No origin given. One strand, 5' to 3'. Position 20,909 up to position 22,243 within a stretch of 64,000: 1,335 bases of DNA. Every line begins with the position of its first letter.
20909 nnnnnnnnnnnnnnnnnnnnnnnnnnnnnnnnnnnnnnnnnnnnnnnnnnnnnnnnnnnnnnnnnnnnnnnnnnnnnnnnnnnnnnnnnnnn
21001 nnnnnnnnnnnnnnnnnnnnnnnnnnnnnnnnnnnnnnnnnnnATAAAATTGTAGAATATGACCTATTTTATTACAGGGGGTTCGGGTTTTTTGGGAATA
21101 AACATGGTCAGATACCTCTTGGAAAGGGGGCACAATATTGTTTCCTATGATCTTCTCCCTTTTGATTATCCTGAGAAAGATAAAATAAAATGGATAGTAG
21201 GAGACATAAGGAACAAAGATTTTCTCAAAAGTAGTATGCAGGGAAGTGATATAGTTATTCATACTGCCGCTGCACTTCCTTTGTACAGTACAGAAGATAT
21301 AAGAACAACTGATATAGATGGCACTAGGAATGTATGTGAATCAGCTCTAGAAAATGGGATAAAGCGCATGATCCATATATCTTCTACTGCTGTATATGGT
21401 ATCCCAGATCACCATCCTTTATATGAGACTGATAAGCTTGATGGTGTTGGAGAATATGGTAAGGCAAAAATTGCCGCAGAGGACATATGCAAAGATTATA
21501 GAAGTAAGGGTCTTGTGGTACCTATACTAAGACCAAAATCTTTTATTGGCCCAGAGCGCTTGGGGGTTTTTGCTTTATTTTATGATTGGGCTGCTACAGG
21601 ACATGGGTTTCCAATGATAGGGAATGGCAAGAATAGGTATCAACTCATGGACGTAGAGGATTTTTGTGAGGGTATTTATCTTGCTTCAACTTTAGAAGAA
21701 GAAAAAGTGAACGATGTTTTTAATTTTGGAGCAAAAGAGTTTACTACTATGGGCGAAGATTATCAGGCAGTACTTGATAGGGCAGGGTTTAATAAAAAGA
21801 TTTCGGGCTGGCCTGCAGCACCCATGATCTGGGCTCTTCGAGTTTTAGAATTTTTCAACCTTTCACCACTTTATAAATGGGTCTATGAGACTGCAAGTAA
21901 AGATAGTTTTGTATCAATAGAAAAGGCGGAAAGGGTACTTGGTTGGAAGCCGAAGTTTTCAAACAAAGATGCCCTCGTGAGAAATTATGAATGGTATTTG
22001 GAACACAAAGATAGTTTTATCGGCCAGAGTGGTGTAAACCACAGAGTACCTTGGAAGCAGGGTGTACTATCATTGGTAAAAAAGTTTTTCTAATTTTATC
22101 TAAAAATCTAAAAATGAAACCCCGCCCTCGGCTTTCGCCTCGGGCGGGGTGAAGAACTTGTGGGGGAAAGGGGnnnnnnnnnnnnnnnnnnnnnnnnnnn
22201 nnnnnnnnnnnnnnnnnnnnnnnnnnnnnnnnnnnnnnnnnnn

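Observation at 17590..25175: Candidate lipid-linked pentose/hexose donor pathway: GT2+GT-C fusion, HAD-phosphatase+UbiA fusion, SDR epimerase and ArnT/PMT-like GT-C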

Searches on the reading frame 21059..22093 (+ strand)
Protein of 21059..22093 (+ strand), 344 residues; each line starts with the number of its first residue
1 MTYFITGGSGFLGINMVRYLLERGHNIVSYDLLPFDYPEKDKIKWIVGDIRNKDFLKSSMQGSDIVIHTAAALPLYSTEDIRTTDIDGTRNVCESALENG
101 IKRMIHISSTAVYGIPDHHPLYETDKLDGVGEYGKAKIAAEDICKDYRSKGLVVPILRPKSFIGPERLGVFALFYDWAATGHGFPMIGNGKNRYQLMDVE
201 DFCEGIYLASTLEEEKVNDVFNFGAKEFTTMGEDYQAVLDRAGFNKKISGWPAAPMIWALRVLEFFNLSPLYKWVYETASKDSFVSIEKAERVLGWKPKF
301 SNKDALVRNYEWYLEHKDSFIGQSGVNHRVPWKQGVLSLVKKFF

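Call 3: search_protein_families(library=pfam, proteins=[window:21059-22093:+], max_evalue=0.01)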
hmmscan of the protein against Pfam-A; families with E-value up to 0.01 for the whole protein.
window:21059-22093:+ (344 aa): 7 families
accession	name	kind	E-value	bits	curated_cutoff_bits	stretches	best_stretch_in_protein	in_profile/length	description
PF01370.27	Epimerase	-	7.3e-37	127.5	20.9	1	4-224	2-240/240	NAD dependent epimerase/dehydratase family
PF16363.11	GDP_Man_Dehyd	-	4.3e-22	79.4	27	1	4-304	1-327/332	GDP-mannose 4,6 dehydratase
PF01073.25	3Beta_HSD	-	4.7e-19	68.9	22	1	5-181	2-200/280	3-beta hydroxysteroid dehydrogenase/isomerase family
PF13460.12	NAD_binding_10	-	6.9e-14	52.6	27.2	1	7-162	1-146/184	NAD(P)H-binding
PF07993.18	NAD_binding_4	-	1.2e-13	51.2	20.1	1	39-166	59-211/258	Male sterility protein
PF04321.23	RmlD_sub_bind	-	2.9e-10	40.1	27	1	1-154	1-146/287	RmlD substrate binding domain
PF02719.21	Polysacc_synt_2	-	5.6e-09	36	20.2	1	42-109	55-128/293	Polysaccharide biosynthesis protein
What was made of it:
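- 21059..22093 (+): Extended SDR of a distinct family that is associated with PPPRS genes. It is predicted to epimerise lipid-linked ribofuranose. PF01370 (call 3).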

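Call 11: search_protein_families(library=ncbifam, proteins=[window:21059-22093:+], max_evalue=0.01)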
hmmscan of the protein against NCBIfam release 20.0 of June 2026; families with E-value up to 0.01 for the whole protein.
window:21059-22093:+ (344 aa): 27 families (the best 25 are shown)
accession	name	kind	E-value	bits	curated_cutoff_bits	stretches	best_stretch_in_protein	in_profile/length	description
TIGR03466.1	HpnA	hypoth_equivalog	3.6e-30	105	367.65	1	2-316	2-324/327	hopanoid-associated sugar epimerase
TIGR04180.1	EDH_00030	hypoth_equivalog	7.4e-24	84.3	475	1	4-241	2-255/297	NAD-dependent 4,6-dehydratase LegB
TIGR01181.1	dTDP_gluc_dehyt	equivalog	1.1e-21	77.2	365.1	1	3-319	2-317/321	dTDP-glucose 4,6-dehydratase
NF042422.1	oxyalk_red_OleD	equivalog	8.9e-21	74.6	580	1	1-195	1-200/329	2-alkyl-3-oxoalkanoate reductase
TIGR01179.1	galE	equivalog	6.9e-20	71.1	262.3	1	4-158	3-172/332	UDP-glucose 4-epimerase GalE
NF042423.1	oxyalk_red_Shew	equivalog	1.8e-15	56.8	580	1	3-166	11-178/331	2-alkyl-3-oxoalkanoate reductase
TIGR03589.1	PseB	equivalog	2.3e-13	49.8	407.75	1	3-109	7-125/324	UDP-N-acetylglucosamine 4,6-dehydratase (inverting)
NF043036.1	ErythonDh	equivalog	2.4e-12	46.7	325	1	1-153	1-169/321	D-erythronate dehydrogenase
NF052578.1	StrlDmthSdmBMthl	equivalog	3.2e-12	46.8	600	1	1-165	1-172/328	sterol demethylase protein SdmB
TIGR01746.1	Thioester-redct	subfamily_domain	4.8e-12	45.8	213.35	1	37-171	58-204/371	thioester reductase domain-containing protein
TIGR02622.1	CDP_4_6_dhtase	equivalog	5.4e-12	45.5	278.45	1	4-149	8-170/352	CDP-glucose 4,6-dehydratase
NF005539.0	PRK07201.1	equivalog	1.4e-11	43.9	549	1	1-169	1-184/657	SDR family oxidoreductase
TIGR01777.1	yfcH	hypoth_equivalog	1e-09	38.4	207.35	1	4-232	2-231/292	TIGR01777 family oxidoreductase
NF004520.0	PRK05865.1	equivalog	1.6e-09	36.2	1509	1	4-111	4-105/854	sugar epimerase family protein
NF041293.1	G6PDh_Azf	equivalog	3.1e-09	36.6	400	1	6-114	8-120/252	NAD-dependent glucose-6-phosphate dehydrogenase Azf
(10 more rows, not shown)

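Call 16: search_solved_structures(query=window:21059-22093:+, max_evalue=0.00001)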
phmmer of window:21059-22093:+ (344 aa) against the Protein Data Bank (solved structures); distinct sequences matched with E-value up to 0.00001: 83 (the best 60 are shown).
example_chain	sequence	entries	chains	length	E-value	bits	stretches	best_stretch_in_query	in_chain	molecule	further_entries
1r6d_A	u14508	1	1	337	1.7e-21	79.8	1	3-231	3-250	TDP-glucose-4,6-dehydratase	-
1r66_A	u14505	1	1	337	2.7e-21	79.2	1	3-231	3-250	TDP-glucose-4,6-dehydratase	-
3wj7_A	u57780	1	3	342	2e-20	76.3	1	4-316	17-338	Putative oxidoreductase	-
8rdg_A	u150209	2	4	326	6.8e-18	68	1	3-247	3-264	SDR family NAD(P)-dependent oxidoreductase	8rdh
8rdi_A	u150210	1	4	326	2.3e-17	66.3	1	3-247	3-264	SDR family NAD(P)-dependent oxidoreductase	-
7ys8_A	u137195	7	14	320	4.2e-17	65.4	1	3-209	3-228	UDP-glucose 4-epimerase | UDP-glucose 4-epimerase along with EC 5.1.3.2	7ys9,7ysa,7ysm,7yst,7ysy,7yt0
6jkg_A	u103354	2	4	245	1.1e-16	64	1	5-210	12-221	Sterol-4-alpha-carboxylate 3-dehydrogenase, decarboxylating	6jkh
6wjb_A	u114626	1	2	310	3.6e-16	62.3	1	4-237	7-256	NAD-dependent epimerase/dehydratase family protein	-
3aw9_A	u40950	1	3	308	7.8e-16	61.2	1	3-215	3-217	NAD-dependent epimerase/dehydratase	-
6pmh_A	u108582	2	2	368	1.1e-15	60.7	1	4-317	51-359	UDP-glucose 4-epimerase related protein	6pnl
6bwl_A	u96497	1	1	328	1.9e-15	59.9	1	3-224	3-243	Pal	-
6wj9_A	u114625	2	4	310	3.4e-15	59.1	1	4-237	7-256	NAD-dependent epimerase/dehydratase family protein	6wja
3icp_A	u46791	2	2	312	6e-15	58.3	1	3-215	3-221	NAD-dependent epimerase/dehydratase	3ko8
4zrm_A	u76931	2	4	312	6.7e-15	58.1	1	2-247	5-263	UDP-glucose 4-epimerase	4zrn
2hun_A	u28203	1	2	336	1.9e-14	56.7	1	3-240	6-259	336aa long hypothetical dTDP-glucose 4,6-dehydratase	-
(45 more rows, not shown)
